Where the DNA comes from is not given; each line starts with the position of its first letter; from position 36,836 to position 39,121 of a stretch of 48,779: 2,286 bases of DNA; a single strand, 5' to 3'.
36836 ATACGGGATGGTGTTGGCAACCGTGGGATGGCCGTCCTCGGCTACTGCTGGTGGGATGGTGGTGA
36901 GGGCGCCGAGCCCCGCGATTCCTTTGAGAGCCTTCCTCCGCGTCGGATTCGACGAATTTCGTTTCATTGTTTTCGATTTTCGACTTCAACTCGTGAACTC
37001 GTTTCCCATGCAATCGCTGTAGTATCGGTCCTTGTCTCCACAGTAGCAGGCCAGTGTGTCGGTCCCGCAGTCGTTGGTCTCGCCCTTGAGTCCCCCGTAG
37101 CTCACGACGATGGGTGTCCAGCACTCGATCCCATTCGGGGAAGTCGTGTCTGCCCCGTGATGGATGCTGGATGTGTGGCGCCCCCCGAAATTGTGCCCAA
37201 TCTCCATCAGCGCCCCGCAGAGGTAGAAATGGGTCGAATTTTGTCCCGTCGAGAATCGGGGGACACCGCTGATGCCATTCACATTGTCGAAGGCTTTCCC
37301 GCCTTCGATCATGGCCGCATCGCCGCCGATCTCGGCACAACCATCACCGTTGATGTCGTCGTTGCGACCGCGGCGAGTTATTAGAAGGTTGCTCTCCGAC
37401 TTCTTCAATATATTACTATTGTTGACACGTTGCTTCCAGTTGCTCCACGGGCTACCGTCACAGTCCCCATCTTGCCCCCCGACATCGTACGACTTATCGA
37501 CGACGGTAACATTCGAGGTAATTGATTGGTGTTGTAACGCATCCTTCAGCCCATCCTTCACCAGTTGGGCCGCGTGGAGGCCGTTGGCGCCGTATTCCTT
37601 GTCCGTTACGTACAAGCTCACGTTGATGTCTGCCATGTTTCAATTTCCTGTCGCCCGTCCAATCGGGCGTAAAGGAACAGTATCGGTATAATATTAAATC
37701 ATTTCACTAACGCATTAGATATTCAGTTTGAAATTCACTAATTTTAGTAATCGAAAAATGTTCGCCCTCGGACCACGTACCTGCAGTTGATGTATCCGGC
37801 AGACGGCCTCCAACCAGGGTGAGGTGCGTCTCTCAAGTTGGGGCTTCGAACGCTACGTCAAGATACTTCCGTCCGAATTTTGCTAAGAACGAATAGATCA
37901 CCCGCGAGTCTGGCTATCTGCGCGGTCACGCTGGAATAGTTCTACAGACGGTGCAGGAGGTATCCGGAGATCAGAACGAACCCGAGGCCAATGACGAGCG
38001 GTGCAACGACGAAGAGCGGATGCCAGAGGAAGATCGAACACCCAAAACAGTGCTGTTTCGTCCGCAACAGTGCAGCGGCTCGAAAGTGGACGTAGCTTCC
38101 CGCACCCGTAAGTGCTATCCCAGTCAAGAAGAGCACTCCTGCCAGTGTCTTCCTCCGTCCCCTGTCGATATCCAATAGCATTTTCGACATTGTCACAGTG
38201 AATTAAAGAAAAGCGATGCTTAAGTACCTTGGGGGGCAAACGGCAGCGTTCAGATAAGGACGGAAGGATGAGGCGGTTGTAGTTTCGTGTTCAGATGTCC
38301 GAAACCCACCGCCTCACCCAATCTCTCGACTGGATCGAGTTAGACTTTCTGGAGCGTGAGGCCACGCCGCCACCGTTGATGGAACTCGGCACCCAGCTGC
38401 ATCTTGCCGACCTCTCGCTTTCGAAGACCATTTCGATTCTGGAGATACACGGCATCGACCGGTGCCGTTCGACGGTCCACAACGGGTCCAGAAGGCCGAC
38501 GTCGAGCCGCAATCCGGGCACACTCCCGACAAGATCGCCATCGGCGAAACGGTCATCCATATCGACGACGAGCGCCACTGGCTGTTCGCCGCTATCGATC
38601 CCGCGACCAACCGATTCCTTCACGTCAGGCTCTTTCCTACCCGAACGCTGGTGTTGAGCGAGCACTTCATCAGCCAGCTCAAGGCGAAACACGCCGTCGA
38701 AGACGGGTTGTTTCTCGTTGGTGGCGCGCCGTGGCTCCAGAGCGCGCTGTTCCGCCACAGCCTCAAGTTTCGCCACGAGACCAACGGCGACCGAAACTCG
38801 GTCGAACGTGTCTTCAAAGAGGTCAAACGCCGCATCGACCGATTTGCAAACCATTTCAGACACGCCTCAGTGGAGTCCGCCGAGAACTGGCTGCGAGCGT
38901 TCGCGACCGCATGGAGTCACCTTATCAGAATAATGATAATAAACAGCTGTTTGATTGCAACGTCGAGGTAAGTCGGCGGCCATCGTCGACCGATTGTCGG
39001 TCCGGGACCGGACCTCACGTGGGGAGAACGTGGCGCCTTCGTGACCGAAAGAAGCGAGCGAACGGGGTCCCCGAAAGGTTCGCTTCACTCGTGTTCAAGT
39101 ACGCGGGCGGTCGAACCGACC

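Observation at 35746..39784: Mosaic direct duplication of the hmgA promoter and 5' end brackets a 2.9-kb low-GC island: Campbell-type integration footprint in an essential isoprenoid gene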

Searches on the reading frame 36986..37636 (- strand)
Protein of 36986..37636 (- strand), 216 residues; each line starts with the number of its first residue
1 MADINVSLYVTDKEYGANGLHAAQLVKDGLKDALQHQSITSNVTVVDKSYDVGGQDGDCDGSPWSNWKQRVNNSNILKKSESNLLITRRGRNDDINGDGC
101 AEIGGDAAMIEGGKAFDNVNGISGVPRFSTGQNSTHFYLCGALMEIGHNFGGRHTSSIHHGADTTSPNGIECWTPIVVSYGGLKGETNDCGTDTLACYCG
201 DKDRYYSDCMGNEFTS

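Call 6: search_protein_families(library=pfam, proteins=[window:36986-37636:-], max_evalue=0.01)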
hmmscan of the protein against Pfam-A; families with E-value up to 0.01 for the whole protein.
window:36986-37636:- (216 aa): 0 families

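Call 28: search_protein_families(library=ncbifam, proteins=[window:36986-37636:-], max_evalue=0.01)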
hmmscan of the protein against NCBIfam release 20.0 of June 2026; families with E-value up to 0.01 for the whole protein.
window:36986-37636:- (216 aa): 0 families

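Call 37: search_solved_structures(query=window:36986-37636:-, max_evalue=1)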
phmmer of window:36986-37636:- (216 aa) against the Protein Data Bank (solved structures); distinct sequences matched with E-value up to 1: 2.
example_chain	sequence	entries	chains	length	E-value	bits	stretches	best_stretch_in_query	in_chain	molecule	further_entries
3hvm_A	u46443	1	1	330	0.69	12.8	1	174-210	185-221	AGMATINE DEIMINASE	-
2cmu_A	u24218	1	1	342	0.72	12.8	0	174-210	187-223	PUTATIVE PEPTIDYL-ARGININE DEIMINASE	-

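Call 38: search_protein_families(library=pfam, proteins=[window:36986-37636:-], max_evalue=1)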
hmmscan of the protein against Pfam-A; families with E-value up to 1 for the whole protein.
window:36986-37636:- (216 aa): 2 families
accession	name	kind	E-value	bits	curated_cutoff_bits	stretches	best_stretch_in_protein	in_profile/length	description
PF13582.12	Reprolysin_3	-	0.054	14.5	22.4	1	96-155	76-123/123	Metallo-peptidase family M12B Reprolysin-like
PF13583.11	Reprolysin_4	-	0.1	12.7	22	1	59-159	70-155/203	Metallo-peptidase family M12B Reprolysin-like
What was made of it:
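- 36986..37636 (-): Cys-rich 216-aa protein with an invariant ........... motif; function unknown. Only sub-threshold Reprolysin hits (call 38).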

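Call 44: find_homologous_proteins(query=window:36986-37636:-, max_evalue=0.001)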
Query window:36986-37636:- (216 aa): 5 proteins with E <= 0.001 among 63 candidates.
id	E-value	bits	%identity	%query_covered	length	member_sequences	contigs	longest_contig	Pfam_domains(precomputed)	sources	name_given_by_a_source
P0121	3.8e-145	499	100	100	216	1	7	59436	-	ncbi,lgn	-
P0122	1.0e-69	253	56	99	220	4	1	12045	-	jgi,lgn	jgi:hypothetical protein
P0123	9.1e-68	246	54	99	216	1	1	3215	-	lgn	-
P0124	3.0e-60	222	50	99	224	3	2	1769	-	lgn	-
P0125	1.1e-59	220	51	99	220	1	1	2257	-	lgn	-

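Call 45: find_encoding_contigs(protein=P0121, flank=10000, max_places=10)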
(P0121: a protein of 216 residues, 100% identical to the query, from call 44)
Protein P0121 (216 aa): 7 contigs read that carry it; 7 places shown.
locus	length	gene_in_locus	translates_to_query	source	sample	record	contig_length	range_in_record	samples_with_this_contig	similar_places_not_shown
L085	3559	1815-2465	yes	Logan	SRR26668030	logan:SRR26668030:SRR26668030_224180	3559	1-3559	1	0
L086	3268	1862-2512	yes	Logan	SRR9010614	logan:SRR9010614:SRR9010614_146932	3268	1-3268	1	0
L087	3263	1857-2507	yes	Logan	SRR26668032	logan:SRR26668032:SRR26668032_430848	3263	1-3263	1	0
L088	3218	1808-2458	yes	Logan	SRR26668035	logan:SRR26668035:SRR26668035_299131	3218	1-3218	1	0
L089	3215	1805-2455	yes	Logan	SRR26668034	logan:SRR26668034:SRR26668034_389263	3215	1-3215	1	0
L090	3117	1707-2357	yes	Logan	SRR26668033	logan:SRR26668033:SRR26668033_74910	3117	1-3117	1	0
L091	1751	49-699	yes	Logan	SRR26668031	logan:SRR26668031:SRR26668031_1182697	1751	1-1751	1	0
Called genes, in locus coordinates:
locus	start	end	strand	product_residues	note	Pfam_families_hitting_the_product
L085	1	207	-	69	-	?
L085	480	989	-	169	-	-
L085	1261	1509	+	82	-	-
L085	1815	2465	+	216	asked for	-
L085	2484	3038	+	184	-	PF25934:DUF7979 (weak)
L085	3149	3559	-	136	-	?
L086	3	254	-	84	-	?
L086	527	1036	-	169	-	-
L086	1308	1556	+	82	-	-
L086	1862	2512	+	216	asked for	-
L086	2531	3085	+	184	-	PF25934:DUF7979 (weak)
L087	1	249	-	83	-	?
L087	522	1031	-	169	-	-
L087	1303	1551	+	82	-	-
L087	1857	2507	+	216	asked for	-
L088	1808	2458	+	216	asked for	-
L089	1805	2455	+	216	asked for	-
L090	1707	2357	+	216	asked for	-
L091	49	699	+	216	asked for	-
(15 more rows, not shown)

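Call 54: find_encoding_contigs(protein=P0122, flank=10000, max_places=6)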
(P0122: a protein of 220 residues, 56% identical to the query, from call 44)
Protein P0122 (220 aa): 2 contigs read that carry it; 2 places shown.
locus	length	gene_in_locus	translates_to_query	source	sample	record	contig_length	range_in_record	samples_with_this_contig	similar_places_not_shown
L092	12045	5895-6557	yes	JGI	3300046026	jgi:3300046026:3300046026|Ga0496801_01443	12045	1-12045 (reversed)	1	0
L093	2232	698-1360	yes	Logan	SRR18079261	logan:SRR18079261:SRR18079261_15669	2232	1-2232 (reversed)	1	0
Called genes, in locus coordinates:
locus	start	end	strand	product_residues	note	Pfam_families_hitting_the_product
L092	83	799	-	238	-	PF00227:Proteasome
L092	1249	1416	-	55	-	-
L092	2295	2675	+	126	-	PF04475:DUF555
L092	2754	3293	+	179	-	PF01381:HTH_3, PF12844:HTH_19 (weak), PF13443:HTH_26 (weak), PF13560:HTH_31, PF00571:CBS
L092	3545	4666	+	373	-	PF00155:Aminotran_1_2, PF01041:DegT_DnrJ_EryC1, PF01212:Beta_elim_lyase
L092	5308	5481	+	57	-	-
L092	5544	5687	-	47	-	-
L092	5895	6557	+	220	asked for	-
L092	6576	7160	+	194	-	PF25934:DUF7979 (weak)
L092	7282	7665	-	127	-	-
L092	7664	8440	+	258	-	PF01040:UbiA (weak)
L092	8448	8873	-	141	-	-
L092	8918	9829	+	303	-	PF00561:Abhydrolase_1, PF12146:Hydrolase_4, PF12697:Abhydrolase_6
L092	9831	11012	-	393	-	PF01926:MMR_HSR1, PF02421:FeoB_N (weak), PF08438:YGR210-like_G4, PF02824:TGS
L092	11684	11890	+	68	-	PF07311:Dodecin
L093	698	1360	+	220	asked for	-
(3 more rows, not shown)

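Call 55: find_encoding_contigs(protein=P0123, flank=10000, max_places=6)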
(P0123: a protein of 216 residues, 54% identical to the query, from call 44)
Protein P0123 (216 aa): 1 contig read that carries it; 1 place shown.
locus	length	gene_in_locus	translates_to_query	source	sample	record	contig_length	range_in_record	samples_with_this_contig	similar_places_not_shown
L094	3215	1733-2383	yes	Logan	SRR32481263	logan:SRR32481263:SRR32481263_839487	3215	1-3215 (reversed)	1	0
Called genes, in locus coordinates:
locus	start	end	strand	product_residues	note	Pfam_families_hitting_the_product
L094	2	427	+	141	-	?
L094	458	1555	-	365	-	PF13360:PQQ_2, PF01011:PQQ (faint), PF13570:Beta-prop_ACSF4, PF13360:PQQ_2, PF13570:Beta-prop_ACSF4, PF13360:PQQ_2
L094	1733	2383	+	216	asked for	-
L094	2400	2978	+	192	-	PF25934:DUF7979 (faint)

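Call 57: search_protein_families(library=phrogs, proteins=[window:36986-37636:-], max_evalue=0.01)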
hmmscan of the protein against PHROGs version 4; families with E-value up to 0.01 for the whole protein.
window:36986-37636:- (216 aa): 0 families

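Call 76: predict_structure(alignment_id=A4)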
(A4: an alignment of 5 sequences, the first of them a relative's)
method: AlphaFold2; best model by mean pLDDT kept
length: 216 residues; sequences in the alignment: 5
mean_pLDDT: 49.3   pTM: 0.54
mean pLDDT of the five models: 49.3, 49.1, 43.0, 41.8, 39.5
residues with pLDDT >= 90: 0; 70-90: 13; 50-70: 67; < 50: 136
segments of 3 or more residues with pLDDT < 50: 12-14, 52-63, 89-137, 147-190, 192-216
pLDDT, mean of each block of 10 residues (from residue 1): 65 54 67 62 69 41 55 63 58 43 40 39 36 47 49 39 39 41 45 47 41 40
secondary structure, 60 per line:
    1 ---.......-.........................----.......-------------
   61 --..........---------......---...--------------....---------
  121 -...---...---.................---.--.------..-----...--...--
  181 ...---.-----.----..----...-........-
elements in order: E4-10 H12-36 E41-47 H63-72 E82-87 E108-111 H134-150 E171-173 E176-178 H208-215
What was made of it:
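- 36986..37636 (-): The structure model has low confidence (call 76).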

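Call 78: fold_search(model_id=the predicted structure, library=pdb)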
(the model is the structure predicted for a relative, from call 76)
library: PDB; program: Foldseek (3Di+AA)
matches with E <= 10: 1065; with E <= 0.001: 0
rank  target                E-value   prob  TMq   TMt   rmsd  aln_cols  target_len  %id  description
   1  8ghp_A                6.8e-02  0.66  0.26  0.15   6.4        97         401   20  GUCY2C-ECD bound to anti-GUCY2C-scFv antibody (released 2023-08-30)
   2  6ifd_D                6.8e-02  0.21  0.19  0.19   6.6       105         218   16  Crystal Structure of CMP-N-acetylneuraminate Synthetase from Vibrio cholerae in complex with CDP and Mg2+. (released 2019-07-03)
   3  2v4b_B                7.2e-02  0.80  0.27  0.22   5.4        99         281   10  Crystal Structure of Human ADAMTS-1 catalytic Domain and Cysteine- Rich Domain (apo-form) (released 2008-01-15)
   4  9fvb_B                8.2e-02  0.66  0.23  0.18   4.8        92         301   12  Crystal structure of VcSiaP in complex with a VHH antibody (VHH_VcP#2) (released 2024-11-06)
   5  4ry1_A                8.2e-02  0.54  0.21  0.12   4.3        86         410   14  Crystal structure of periplasmic solute binding protein ECA2210 from Pectobacterium atrosepticum SCRI1043, Target EFI- (released 2014-12-24)
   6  7c63                  8.7e-02  0.66  0.20  0.12   4.8        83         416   11  Crystal structure of beta-glycosides-binding protein of ABC transporter in an open state (Form I) (released 2020-09-16)
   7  1kyy_A                8.7e-02  0.21  0.21  0.27  12.4       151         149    9  Lumazine Synthase from S.pombe bound to nitropyrimidinedione (released 2002-07-24)
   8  1kyv_E                9.9e-02  0.21  0.21  0.27  12.4       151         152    9  Lumazine Synthase from S.pombe bound to riboflavin (released 2002-07-24)
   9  2p73                  1.1e-01  0.20  0.16  0.17   7.6        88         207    7  crystal structure of a glycosyltransferase involved in the glycosylation of the major capsid of PBCV-1 (released 2007-08-21)
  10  6ifd_B                1.2e-01  0.16  0.18  0.17   7.4       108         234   16  Crystal Structure of CMP-N-acetylneuraminate Synthetase from Vibrio cholerae in complex with CDP and Mg2+. (released 2019-07-03)
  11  7c6f                  1.3e-01  0.41  0.20  0.12   4.8        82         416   10  Crystal structure of beta-glycosides-binding protein (W177X) of ABC transporter in an open state (released 2020-09-16)
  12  9fvb_A                1.5e-01  0.60  0.24  0.18   4.5        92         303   12  Crystal structure of VcSiaP in complex with a VHH antibody (VHH_VcP#2) (released 2024-11-06)
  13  1kyv_A                1.5e-01  0.18  0.21  0.28  11.9       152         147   10  Lumazine Synthase from S.pombe bound to riboflavin (released 2002-07-24)
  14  4wjv_E                1.7e-01  0.51  0.22  0.14   4.4        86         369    7  Crystal structure of Rsa4 in complex with the Nsa2 binding peptide (released 2014-11-19)
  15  1kyv_C                1.7e-01  0.16  0.21  0.27  12.4       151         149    9  Lumazine Synthase from S.pombe bound to riboflavin (released 2002-07-24)
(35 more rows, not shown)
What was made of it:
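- Tried and rejected: Foldseek gave nothing below E=0.07, so 'metzincin' is unproven (calls 76, 78).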

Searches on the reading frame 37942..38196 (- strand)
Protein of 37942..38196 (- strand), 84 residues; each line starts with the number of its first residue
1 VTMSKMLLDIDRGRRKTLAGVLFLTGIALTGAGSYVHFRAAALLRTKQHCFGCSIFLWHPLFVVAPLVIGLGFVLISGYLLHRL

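Call 6: search_protein_families(library=pfam, proteins=[window:37942-38196:-], max_evalue=0.01)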
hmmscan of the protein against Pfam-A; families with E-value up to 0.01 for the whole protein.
window:37942-38196:- (84 aa): 0 families

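Call 28: search_protein_families(library=ncbifam, proteins=[window:37942-38196:-], max_evalue=0.01)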
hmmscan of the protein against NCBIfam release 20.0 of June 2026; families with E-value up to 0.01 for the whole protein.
window:37942-38196:- (84 aa): 0 families

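Call 57: search_protein_families(library=phrogs, proteins=[window:37942-38196:-], max_evalue=0.01)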
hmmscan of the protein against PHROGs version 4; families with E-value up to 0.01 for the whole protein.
window:37942-38196:- (84 aa): 0 families

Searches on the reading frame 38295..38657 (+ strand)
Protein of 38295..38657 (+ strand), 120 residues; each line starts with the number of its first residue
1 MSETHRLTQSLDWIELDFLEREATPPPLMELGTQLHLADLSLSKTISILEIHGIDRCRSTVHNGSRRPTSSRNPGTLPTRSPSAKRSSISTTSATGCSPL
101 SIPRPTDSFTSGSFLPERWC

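Call 28: search_protein_families(library=ncbifam, proteins=[window:38295-38657:+], max_evalue=0.01)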
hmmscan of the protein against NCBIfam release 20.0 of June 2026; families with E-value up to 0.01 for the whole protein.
window:38295-38657:+ (120 aa): 1 family
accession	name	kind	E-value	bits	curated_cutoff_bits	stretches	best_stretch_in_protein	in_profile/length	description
NF033587.1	transpos_IS6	equivalog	2.3e-05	24.2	125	1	20-63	2-46/202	IS6 family transposase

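Call 57: search_protein_families(library=phrogs, proteins=[window:38295-38657:+], max_evalue=0.01)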
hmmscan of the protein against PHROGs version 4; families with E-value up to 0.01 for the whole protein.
window:38295-38657:+ (120 aa): 0 families

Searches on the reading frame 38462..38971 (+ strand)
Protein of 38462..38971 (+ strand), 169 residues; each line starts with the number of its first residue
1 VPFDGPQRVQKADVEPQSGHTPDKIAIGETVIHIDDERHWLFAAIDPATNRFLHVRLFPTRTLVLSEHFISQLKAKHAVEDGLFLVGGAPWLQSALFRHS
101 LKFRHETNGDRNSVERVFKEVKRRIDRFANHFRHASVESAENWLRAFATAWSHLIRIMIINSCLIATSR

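Call 6: search_protein_families(library=pfam, proteins=[window:38462-38971:+], max_evalue=0.01)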
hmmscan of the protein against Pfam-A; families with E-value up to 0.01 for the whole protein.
window:38462-38971:+ (169 aa): 1 family
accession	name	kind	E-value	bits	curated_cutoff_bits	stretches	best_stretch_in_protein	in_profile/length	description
PF13610.12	DDE_Tnp_IS240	-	0.0057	17.2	27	0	26-125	5-110/139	DDE domain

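Call 28: search_protein_families(library=ncbifam, proteins=[window:38462-38971:+], max_evalue=0.01)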
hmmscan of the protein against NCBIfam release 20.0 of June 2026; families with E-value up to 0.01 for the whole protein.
window:38462-38971:+ (169 aa): 2 families
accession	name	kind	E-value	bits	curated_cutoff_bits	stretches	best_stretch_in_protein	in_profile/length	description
NF033587.1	transpos_IS6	equivalog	4.5e-30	104.9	125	1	18-152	63-199/202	IS6 family transposase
NF033588.1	transpos_ISC774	exception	2.9e-08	33.5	200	1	25-152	64-192/195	IS6 family transposase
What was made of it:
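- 38242..38937 (+): Full-length but inactive ISH29-like IS6 element. NCBIfam transpos_IS6 is hit in two frames (call 28).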

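Call 57: search_protein_families(library=phrogs, proteins=[window:38462-38971:+], max_evalue=0.01)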
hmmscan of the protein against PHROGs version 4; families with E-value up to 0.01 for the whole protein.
window:38462-38971:+ (169 aa): 0 families
